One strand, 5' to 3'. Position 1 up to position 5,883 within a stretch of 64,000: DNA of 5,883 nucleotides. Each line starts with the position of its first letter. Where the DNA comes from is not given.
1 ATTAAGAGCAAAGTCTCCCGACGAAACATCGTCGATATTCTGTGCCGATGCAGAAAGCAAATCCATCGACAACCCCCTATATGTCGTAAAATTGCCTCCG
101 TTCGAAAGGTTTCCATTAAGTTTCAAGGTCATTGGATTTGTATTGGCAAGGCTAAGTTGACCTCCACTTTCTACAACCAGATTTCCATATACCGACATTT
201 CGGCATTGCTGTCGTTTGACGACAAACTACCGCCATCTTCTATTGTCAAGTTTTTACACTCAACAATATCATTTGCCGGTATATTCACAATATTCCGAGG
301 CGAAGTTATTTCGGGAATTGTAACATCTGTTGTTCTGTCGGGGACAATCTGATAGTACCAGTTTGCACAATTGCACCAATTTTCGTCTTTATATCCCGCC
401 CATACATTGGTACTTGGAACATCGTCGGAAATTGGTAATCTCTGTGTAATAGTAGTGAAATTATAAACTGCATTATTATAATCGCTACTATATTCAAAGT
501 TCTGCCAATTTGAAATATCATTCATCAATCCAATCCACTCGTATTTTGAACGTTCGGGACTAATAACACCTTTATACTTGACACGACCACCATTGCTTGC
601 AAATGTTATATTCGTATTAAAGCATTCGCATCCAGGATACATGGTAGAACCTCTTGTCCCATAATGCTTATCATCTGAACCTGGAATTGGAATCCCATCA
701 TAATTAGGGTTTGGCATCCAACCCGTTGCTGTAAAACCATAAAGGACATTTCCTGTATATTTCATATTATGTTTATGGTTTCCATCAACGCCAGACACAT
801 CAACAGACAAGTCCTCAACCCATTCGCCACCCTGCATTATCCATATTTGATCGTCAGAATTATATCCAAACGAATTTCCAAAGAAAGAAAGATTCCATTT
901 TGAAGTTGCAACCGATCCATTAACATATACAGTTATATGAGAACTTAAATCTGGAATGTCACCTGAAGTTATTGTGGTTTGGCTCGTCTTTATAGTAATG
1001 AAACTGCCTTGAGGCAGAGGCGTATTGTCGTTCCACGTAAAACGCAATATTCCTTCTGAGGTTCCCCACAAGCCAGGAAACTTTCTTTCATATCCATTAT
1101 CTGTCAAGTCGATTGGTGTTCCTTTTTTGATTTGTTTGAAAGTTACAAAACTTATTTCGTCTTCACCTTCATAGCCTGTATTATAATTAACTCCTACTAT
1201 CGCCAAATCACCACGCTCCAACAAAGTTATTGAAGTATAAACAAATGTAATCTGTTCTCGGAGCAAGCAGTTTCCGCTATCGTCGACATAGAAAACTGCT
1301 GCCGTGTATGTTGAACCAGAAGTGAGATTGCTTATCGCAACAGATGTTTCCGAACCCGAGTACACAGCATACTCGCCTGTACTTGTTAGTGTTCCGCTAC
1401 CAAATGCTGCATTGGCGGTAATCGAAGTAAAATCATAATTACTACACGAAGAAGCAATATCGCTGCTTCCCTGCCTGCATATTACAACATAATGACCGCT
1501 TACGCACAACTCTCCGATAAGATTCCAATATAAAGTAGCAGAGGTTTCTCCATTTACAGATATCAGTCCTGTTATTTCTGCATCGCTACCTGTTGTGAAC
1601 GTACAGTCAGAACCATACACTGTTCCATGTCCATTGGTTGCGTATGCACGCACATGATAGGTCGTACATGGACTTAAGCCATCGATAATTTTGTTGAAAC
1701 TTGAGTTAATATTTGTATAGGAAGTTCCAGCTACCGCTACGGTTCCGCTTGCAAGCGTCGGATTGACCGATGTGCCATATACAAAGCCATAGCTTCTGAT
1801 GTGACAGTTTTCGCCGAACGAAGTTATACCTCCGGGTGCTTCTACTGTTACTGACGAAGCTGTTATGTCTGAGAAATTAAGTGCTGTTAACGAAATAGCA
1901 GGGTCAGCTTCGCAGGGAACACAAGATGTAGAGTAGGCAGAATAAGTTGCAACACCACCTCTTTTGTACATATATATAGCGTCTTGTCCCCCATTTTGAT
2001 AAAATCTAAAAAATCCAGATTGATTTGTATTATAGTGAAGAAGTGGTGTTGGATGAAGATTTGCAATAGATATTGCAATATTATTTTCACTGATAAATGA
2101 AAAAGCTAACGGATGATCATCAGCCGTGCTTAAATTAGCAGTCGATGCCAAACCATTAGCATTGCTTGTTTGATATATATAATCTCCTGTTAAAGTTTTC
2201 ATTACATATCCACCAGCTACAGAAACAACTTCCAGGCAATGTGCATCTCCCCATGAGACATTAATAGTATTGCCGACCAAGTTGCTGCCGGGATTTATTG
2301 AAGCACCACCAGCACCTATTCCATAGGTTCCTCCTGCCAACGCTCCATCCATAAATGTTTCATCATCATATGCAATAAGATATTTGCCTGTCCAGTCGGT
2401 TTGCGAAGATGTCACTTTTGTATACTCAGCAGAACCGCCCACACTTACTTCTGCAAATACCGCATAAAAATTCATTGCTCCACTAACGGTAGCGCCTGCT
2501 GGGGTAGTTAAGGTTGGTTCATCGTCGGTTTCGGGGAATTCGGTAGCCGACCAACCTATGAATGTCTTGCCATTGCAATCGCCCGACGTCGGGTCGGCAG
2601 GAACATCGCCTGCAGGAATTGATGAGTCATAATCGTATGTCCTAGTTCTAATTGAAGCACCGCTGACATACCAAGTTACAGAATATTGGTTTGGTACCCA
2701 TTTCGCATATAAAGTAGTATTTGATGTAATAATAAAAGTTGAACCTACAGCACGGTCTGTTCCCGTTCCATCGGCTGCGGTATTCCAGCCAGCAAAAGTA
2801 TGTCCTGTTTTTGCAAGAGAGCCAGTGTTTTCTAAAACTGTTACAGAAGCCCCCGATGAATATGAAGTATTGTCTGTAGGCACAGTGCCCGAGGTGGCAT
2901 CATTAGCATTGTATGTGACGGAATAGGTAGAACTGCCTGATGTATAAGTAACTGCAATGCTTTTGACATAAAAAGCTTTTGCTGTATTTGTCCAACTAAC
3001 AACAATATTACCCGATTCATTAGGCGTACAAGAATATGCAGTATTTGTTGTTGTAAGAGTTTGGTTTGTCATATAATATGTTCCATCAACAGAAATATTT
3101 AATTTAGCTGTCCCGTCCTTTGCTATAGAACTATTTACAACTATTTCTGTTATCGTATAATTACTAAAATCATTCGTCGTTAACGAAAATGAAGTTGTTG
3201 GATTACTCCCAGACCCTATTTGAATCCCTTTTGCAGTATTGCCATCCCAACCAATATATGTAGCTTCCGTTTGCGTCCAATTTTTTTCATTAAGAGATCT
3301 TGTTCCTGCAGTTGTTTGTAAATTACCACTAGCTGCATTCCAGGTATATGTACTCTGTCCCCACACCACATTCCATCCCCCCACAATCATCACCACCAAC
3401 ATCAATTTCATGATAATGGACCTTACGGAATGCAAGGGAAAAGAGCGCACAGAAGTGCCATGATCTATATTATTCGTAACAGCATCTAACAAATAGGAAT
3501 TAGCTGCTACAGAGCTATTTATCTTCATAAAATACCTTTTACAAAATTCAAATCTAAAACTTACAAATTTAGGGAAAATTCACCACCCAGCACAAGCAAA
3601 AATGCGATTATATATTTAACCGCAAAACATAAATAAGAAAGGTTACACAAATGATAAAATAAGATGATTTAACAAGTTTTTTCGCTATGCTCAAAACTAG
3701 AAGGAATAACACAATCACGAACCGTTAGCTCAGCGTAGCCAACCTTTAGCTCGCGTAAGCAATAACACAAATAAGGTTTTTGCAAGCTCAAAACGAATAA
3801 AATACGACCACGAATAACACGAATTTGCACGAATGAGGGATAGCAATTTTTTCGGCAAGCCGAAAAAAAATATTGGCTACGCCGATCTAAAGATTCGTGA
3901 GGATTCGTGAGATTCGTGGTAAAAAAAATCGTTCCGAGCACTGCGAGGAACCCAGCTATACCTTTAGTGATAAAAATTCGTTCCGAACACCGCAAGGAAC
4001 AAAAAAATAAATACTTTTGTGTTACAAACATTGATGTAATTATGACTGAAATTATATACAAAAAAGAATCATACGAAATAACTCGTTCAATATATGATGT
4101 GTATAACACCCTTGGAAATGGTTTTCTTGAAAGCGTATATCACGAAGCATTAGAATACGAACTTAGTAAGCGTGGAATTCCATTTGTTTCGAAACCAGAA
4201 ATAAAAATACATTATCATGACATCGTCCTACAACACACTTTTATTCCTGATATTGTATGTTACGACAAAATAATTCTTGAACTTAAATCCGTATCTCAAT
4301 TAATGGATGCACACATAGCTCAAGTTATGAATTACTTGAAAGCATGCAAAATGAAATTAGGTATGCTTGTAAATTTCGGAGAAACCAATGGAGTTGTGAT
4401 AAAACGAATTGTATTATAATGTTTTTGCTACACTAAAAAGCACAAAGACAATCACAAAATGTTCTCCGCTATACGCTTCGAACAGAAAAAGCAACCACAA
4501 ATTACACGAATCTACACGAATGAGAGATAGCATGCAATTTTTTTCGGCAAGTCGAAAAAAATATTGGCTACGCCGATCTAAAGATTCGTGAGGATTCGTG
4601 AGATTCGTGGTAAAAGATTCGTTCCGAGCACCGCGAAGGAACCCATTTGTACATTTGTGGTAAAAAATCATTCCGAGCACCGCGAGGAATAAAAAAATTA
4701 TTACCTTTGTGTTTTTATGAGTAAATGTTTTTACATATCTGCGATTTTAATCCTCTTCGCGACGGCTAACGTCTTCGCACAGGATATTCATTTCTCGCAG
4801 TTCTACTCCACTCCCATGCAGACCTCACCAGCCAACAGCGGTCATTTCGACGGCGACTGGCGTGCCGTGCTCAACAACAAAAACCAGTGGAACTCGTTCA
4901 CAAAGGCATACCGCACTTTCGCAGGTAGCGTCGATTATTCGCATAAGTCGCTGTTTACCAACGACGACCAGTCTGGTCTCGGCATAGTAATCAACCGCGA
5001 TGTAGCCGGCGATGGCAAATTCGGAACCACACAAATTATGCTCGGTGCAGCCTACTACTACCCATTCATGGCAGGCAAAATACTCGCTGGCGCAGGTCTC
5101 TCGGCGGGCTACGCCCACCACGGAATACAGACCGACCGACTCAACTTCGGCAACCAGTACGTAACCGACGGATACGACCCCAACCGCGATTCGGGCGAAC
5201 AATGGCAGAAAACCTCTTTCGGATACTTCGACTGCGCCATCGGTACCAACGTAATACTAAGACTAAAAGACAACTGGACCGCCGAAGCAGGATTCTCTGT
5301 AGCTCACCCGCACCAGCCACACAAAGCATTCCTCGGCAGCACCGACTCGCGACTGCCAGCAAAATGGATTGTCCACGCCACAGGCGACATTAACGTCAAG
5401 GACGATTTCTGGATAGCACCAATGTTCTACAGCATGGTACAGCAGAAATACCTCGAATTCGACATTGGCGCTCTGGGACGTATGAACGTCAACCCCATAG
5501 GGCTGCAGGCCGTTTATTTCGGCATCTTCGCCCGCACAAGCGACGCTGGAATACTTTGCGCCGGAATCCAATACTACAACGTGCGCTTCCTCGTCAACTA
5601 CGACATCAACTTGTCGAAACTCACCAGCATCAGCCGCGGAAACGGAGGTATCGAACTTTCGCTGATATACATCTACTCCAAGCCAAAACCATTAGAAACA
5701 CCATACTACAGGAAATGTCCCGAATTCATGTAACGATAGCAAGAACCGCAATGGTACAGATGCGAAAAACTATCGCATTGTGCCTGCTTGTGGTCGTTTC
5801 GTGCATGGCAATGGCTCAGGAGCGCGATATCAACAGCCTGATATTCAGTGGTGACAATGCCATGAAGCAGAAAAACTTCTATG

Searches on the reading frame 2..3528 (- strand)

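Call 72: search_protein_families(library=ncbifam, proteins=[window:2-3528:-], max_evalue=0.001)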
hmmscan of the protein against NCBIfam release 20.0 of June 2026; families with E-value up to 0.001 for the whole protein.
window:2-3528:- (1175 aa): 1 family
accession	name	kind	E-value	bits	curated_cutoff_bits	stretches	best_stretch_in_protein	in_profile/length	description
TIGR02543.1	List_Bact_rpt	repeat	0.00028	21.2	20.95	1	240-280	3-43/44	TIGR02543 family repeat protein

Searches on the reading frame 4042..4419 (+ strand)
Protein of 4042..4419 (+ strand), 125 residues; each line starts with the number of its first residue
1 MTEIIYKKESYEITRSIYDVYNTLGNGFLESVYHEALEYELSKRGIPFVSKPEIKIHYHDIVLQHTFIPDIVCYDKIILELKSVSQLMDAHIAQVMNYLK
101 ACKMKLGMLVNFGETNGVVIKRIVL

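Call 72: search_protein_families(library=ncbifam, proteins=[window:4042-4419:+], max_evalue=0.001)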
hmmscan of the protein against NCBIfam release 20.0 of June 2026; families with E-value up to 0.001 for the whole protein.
window:4042-4419:+ (125 aa): 1 family
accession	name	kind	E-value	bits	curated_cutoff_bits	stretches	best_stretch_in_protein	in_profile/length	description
TIGR04256.1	GxxExxY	subfamily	2.2e-40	137.6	35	1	9-124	2-116/116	GxxExxY protein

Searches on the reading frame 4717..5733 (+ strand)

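Call 72: search_protein_families(library=ncbifam, proteins=[window:4717-5733:+], max_evalue=0.001)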
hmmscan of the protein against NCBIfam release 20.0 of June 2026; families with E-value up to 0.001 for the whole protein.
window:4717-5733:+ (338 aa): 1 family
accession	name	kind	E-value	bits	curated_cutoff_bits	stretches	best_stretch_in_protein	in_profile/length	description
TIGR03519.1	T9SS_PorP_fam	subfamily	1.1e-40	139.9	90.55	1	1-318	1-290/292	PorP/SprF family type IX secretion system membrane protein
